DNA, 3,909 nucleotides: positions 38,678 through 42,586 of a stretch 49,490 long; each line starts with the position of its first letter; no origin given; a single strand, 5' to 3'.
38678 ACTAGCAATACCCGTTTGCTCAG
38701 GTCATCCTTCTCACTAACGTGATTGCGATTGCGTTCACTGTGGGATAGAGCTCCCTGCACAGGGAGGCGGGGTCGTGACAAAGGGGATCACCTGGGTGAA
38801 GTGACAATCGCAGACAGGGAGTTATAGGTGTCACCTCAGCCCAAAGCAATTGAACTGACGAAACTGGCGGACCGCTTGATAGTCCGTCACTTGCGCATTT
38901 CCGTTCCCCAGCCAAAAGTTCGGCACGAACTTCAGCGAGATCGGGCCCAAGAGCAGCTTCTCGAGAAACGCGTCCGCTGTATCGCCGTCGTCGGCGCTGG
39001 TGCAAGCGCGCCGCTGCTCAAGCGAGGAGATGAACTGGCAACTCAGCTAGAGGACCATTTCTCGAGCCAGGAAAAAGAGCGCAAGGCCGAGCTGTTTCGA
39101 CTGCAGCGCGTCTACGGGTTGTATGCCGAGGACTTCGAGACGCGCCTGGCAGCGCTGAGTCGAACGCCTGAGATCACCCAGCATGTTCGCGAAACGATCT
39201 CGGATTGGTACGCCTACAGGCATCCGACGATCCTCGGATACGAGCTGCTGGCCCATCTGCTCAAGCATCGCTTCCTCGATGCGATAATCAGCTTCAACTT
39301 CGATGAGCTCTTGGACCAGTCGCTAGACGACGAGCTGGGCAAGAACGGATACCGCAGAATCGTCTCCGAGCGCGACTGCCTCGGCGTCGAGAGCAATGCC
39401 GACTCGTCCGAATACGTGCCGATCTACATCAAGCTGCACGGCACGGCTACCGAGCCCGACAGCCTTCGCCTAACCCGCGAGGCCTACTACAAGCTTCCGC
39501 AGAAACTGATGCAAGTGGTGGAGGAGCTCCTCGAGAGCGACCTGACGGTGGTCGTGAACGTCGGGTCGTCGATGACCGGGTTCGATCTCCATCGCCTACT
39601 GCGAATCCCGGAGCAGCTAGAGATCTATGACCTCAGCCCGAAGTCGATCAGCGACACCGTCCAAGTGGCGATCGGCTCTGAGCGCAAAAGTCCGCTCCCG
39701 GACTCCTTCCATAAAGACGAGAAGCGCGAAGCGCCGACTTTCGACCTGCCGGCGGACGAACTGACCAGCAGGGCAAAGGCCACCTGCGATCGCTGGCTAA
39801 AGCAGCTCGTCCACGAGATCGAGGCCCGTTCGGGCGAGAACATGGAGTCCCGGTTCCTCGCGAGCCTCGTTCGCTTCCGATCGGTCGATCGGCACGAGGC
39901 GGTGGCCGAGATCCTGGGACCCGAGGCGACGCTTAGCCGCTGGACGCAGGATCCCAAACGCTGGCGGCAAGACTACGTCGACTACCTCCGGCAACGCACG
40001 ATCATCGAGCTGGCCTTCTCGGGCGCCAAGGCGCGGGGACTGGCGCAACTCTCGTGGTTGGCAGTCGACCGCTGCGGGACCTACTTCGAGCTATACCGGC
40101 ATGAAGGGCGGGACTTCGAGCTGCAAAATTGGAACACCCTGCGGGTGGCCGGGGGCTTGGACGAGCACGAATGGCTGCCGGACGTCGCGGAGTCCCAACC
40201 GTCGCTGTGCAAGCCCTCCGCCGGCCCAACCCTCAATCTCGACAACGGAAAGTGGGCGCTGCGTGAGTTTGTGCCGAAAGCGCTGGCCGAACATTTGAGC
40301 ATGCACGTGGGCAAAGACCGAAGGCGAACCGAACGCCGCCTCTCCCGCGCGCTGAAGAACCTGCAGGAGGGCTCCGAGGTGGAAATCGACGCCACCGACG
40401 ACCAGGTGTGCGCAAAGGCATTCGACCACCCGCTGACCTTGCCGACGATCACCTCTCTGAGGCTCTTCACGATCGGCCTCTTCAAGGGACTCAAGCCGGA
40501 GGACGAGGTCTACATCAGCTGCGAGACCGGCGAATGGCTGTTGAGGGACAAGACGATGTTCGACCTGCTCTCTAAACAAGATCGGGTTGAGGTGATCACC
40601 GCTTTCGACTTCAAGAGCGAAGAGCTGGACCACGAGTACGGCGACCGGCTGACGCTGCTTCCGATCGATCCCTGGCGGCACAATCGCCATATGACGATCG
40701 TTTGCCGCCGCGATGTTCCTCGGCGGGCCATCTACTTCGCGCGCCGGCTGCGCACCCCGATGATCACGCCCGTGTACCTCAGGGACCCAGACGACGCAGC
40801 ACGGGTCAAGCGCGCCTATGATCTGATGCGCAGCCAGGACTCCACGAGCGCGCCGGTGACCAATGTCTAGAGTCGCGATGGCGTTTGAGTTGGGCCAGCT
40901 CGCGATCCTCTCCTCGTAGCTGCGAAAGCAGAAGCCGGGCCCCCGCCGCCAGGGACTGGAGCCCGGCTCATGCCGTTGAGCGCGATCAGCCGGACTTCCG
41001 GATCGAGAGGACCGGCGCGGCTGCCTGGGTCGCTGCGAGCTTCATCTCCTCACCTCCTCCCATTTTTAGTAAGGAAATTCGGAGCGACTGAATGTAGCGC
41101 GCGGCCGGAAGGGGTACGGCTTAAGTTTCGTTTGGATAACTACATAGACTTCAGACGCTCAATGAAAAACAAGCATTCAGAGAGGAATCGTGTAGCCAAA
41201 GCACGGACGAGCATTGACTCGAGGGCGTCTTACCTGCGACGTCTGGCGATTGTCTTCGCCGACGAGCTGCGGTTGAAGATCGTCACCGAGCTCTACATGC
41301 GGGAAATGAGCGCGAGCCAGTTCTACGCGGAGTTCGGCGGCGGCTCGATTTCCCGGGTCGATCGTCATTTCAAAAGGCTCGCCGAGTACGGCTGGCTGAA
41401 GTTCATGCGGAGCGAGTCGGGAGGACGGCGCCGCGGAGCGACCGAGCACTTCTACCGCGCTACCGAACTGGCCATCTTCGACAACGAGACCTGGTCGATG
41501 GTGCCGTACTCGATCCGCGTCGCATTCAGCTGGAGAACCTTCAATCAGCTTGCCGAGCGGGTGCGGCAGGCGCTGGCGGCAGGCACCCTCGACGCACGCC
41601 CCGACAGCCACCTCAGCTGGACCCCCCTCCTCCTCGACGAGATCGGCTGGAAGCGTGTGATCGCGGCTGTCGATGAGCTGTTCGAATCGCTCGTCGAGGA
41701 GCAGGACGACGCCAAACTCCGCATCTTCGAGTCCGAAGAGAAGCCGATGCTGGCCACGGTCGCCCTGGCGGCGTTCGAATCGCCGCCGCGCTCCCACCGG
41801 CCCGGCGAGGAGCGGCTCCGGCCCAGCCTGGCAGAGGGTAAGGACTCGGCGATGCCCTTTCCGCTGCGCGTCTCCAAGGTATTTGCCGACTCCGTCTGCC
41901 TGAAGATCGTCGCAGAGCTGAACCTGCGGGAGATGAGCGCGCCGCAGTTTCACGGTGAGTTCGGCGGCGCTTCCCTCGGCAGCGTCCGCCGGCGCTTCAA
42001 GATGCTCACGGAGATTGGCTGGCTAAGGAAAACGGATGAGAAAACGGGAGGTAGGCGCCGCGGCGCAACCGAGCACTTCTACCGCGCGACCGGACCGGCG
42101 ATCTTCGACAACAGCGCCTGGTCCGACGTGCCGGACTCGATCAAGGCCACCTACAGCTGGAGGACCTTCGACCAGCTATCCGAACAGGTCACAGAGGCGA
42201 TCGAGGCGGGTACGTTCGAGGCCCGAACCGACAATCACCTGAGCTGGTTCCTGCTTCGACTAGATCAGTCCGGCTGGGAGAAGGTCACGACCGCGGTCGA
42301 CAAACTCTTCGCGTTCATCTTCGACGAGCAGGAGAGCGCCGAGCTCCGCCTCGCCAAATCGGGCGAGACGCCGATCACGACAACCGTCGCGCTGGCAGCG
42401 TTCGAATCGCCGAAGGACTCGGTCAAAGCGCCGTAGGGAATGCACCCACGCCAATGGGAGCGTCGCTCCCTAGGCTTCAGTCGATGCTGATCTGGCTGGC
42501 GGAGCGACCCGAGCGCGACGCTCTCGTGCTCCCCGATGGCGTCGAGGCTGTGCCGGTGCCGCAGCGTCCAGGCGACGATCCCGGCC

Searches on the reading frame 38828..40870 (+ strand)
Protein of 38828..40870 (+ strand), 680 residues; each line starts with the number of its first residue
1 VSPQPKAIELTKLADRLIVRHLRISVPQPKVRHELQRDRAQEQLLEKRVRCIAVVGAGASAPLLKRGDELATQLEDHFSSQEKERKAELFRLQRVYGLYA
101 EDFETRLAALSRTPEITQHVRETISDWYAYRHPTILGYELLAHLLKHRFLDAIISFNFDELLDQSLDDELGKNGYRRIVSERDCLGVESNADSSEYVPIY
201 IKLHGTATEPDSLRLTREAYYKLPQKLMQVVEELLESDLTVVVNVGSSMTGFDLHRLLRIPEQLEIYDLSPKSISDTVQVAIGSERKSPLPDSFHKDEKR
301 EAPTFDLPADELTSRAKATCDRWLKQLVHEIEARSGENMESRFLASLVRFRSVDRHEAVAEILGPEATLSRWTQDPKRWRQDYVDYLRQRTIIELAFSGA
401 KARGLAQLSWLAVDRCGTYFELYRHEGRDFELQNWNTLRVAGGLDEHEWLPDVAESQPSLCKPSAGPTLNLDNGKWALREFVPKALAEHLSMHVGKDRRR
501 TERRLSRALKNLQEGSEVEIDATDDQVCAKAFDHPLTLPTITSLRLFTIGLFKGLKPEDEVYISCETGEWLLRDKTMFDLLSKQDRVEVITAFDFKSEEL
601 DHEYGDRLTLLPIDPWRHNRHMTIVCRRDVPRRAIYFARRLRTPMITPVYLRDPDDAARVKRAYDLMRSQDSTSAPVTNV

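Call 10: search_protein_families(library=pfam, proteins=[window:38828-40870:+], max_evalue=0.01)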
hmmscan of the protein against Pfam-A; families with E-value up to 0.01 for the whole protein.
window:38828-40870:+ (680 aa): 1 family
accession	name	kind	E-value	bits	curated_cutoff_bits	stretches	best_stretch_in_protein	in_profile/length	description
PF13289.12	SIR2_2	-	9.1e-08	32.7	24.5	1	152-258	2-102/141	SIR2-like domain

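Call 55: search_protein_families(library=ncbifam, proteins=[window:38828-40870:+], max_evalue=0.01)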
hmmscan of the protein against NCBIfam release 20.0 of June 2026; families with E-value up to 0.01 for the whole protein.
window:38828-40870:+ (680 aa): 0 families

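Call 56: search_protein_families(library=padloc, proteins=[window:38828-40870:+], max_evalue=0.001)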
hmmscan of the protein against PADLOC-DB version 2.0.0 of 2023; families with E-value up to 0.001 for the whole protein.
window:38828-40870:+ (680 aa): 3 families
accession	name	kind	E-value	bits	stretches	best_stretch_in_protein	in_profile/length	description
PDLC02420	Aga_SIR2-PNTD1-PNTD2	-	3.5e-06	23.5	1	130-246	113-223/1010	Class I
PDLC02419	Aga_SIR2-PNTD1-PNTD2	-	6.7e-05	19.8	1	120-205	91-172/558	Class I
PDLC02401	Aga_SIR2-PNTD1-PNTD2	-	8e-05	19.6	1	119-205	63-145/524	Class I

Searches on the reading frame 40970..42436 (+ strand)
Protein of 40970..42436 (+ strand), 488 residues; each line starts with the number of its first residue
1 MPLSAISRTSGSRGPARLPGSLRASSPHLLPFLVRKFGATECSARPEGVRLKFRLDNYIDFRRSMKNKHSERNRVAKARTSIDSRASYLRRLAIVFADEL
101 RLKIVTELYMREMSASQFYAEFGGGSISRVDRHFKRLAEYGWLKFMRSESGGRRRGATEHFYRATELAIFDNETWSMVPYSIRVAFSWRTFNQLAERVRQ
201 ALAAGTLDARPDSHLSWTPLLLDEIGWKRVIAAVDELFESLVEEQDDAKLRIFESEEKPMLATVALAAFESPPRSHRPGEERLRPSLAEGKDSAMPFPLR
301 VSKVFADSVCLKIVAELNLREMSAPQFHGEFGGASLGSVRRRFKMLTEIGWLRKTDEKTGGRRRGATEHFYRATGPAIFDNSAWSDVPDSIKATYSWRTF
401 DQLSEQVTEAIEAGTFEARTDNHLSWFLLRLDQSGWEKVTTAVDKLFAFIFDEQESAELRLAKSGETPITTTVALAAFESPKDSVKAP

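Call 10: search_protein_families(library=pfam, proteins=[window:40970-42436:+], max_evalue=0.01)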
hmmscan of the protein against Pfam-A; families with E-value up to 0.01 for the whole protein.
window:40970-42436:+ (488 aa): 2 families
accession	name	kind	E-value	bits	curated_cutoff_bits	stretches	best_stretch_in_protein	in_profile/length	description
PF21332.3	AmiR_N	-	9.2e-06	26.1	27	0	438-482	36-80/111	AmiR, N-terminal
PF13814.12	Replic_Relax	-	0.008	16.7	25.3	0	116-168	13-66/191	Replication-relaxation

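Call 56: search_protein_families(library=padloc, proteins=[window:40970-42436:+], max_evalue=0.001)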
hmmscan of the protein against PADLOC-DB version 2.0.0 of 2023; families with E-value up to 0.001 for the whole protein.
window:40970-42436:+ (488 aa): 0 families
